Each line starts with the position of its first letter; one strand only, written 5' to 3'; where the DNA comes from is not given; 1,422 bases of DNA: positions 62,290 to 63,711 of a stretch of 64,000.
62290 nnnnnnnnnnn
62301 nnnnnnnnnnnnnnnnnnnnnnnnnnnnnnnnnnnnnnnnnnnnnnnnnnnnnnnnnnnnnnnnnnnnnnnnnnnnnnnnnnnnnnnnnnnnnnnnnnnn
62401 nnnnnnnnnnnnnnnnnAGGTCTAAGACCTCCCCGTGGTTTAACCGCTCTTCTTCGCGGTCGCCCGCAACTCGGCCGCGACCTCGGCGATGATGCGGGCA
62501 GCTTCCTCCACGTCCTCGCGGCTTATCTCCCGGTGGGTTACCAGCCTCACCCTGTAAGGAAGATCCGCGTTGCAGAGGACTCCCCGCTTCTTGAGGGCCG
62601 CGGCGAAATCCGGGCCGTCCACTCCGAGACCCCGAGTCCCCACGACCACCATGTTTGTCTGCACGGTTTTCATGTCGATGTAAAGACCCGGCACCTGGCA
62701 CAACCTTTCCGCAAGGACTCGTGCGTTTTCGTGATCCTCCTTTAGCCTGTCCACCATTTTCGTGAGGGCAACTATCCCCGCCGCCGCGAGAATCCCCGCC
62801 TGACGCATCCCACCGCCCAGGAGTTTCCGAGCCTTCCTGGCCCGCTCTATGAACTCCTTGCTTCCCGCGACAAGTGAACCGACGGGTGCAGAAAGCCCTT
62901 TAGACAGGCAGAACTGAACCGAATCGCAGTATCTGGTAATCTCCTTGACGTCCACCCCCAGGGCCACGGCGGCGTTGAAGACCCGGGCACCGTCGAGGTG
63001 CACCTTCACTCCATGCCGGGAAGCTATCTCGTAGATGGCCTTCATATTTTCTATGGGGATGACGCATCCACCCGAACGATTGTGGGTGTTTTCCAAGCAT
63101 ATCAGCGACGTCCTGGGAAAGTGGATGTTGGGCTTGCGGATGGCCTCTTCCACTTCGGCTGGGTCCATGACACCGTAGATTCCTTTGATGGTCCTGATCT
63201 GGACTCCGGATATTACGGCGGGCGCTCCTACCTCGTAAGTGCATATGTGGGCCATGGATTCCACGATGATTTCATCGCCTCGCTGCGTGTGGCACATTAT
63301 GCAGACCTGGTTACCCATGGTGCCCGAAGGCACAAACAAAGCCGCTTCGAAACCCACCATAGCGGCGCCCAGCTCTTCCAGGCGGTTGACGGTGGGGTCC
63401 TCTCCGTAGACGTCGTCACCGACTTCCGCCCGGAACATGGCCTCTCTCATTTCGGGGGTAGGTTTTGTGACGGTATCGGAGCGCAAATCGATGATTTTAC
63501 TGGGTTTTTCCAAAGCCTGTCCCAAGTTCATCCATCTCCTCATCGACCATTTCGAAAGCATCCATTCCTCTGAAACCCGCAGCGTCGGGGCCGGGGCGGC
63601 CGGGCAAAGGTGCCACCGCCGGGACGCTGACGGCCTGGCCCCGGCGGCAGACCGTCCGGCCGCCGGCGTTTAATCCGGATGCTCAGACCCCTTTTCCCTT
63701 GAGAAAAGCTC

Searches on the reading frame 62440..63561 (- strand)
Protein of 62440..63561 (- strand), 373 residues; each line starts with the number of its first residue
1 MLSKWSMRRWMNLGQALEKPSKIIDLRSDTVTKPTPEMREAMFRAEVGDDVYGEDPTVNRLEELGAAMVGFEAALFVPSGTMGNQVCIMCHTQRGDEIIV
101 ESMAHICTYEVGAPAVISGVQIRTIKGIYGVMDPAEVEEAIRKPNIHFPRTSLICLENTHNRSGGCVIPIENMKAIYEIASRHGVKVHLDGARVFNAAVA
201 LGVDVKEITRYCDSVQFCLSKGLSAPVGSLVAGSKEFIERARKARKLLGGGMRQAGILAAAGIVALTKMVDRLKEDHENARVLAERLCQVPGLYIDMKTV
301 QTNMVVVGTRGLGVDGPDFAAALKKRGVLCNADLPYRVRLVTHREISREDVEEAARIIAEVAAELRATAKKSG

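Call 8: search_protein_families(library=pfam, proteins=[window:62440-63561:-], max_evalue=0.001)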
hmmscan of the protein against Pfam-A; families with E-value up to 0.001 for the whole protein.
window:62440-63561:- (373 aa): 5 families
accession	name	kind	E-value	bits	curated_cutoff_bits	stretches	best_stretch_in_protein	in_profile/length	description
PF01212.27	Beta_elim_lyase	-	2e-119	398.7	27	1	25-307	1-285/288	Beta-eliminating lyase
PF01041.23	DegT_DnrJ_EryC1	-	1.9e-09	37.7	19.8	1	52-197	20-152/360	DegT/DnrJ/EryC1/StrS aminotransferase family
PF00266.25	Aminotran_5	-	4.1e-09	36.3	21.5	1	74-254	64-232/371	Aminotransferase class-V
PF01053.26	Cys_Met_Meta_PP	-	6.5e-09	35.2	27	1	54-289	50-268/381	Cys/Met metabolism PLP-dependent enzyme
PF00155.27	Aminotran_1_2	-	5.1e-08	32.9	19.7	1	34-357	18-360/361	Aminotransferase class I and II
